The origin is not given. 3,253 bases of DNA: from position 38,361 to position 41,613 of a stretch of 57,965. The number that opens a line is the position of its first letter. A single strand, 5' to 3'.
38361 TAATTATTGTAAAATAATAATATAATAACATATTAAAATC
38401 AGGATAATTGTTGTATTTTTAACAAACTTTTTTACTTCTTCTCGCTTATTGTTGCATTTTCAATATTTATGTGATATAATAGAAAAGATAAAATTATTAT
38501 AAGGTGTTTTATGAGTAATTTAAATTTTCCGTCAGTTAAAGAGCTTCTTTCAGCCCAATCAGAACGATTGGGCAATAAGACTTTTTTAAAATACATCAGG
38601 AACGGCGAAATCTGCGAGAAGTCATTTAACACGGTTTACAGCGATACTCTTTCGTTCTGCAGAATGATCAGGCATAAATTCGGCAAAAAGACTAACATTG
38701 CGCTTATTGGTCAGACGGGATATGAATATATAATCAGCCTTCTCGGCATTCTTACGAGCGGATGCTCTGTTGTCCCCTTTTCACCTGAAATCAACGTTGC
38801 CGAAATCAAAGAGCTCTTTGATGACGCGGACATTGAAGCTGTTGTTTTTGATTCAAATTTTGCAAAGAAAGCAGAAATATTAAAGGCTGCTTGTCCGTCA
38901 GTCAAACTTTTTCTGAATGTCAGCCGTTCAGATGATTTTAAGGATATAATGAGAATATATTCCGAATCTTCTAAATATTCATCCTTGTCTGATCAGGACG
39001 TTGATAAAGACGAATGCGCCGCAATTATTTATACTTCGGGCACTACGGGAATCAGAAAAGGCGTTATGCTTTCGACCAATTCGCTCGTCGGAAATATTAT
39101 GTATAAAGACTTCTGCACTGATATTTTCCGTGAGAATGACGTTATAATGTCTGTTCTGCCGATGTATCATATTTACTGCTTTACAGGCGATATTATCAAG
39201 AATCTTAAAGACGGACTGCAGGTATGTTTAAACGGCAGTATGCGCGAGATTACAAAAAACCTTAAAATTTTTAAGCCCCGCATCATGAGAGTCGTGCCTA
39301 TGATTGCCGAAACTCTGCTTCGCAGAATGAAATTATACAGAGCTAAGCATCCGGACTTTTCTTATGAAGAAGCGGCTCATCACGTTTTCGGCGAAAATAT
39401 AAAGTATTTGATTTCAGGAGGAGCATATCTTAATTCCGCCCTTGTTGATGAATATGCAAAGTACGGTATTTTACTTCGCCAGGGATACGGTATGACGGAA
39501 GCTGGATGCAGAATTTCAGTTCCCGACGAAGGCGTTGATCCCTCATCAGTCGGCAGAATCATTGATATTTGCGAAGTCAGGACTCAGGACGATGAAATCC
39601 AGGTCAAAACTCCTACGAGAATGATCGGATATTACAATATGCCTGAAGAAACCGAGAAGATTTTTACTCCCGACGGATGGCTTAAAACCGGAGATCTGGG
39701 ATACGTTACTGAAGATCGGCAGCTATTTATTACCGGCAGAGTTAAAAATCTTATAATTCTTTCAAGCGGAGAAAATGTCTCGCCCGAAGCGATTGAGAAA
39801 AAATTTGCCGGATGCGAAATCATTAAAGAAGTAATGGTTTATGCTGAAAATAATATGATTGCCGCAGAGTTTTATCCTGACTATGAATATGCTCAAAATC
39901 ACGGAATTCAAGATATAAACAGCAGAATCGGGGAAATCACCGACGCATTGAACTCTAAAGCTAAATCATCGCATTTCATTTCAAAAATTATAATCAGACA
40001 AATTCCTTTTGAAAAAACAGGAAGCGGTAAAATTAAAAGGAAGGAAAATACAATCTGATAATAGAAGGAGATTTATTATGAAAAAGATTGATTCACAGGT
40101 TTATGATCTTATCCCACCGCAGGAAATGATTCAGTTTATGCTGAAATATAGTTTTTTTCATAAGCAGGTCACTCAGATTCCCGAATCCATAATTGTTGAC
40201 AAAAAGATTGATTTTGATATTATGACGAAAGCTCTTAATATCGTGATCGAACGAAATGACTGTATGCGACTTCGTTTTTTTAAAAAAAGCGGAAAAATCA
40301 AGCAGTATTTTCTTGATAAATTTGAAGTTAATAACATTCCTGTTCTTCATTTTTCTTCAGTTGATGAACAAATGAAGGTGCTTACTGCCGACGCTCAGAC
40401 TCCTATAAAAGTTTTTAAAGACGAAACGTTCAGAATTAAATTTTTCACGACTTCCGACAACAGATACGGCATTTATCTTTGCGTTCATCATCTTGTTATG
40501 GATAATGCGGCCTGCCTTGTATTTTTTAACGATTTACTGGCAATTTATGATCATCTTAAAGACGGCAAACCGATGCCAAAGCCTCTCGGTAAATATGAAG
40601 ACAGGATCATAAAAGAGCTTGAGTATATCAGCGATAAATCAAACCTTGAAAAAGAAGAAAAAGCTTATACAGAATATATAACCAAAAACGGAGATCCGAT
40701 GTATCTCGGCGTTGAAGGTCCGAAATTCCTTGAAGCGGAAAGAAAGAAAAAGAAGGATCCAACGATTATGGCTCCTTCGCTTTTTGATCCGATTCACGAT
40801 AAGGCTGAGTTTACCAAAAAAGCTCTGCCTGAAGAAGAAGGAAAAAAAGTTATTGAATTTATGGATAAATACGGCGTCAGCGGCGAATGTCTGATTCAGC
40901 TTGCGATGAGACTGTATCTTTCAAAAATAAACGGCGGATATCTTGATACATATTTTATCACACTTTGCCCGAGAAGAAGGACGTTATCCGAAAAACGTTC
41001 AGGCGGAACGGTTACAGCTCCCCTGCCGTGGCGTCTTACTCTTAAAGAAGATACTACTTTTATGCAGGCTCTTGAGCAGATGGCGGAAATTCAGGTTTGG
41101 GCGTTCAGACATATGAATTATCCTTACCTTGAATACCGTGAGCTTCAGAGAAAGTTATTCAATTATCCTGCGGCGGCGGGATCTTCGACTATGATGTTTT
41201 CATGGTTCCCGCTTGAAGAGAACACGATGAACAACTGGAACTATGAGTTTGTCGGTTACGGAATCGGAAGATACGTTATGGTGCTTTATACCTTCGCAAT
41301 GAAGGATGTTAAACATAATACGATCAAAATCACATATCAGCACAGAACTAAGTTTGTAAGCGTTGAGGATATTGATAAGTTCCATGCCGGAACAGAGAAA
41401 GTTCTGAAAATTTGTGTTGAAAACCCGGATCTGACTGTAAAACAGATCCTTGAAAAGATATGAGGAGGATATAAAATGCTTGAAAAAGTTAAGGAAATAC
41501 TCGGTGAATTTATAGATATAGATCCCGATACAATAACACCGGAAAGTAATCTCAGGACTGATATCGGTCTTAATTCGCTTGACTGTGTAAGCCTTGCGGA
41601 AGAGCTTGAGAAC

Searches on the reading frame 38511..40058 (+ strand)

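Call 44: search_protein_families(library=pfam, proteins=[window:38511-40058:+], max_evalue=0.0001)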
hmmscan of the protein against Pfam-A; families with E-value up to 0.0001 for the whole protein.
window:38511-40058:+ (515 aa): 2 families
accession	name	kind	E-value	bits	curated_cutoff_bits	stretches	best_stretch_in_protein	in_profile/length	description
PF00501.34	AMP-binding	-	1e-50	173.1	29.9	1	15-364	3-361/384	AMP-binding enzyme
PF23562.2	AMP-binding_C_3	-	3e-05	24.8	20.8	1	413-512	2-107/124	AMP-binding enzyme C-terminal domain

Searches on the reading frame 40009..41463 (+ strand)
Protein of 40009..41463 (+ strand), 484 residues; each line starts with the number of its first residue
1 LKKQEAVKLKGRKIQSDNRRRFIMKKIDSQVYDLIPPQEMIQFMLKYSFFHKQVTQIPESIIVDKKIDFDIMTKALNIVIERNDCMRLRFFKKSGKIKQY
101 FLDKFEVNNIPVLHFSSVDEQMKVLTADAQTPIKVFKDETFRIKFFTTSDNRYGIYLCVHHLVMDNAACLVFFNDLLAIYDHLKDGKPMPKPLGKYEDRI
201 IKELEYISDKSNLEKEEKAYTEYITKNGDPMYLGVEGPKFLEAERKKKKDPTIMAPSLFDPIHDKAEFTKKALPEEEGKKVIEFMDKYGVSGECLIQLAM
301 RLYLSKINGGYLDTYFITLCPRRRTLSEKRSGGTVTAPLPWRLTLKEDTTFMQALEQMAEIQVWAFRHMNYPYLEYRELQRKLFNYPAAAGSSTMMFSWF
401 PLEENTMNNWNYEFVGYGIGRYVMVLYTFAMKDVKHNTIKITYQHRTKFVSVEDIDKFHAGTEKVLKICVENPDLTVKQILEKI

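Call 44: search_protein_families(library=pfam, proteins=[window:40009-41463:+], max_evalue=0.0001)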
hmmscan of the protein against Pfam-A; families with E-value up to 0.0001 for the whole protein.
window:40009-41463:+ (484 aa): 1 family
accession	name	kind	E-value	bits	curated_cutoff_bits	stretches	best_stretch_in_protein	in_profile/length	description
PF00668.25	Condensation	-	1.8e-37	129.6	30.6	1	30-480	3-444/456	Condensation domain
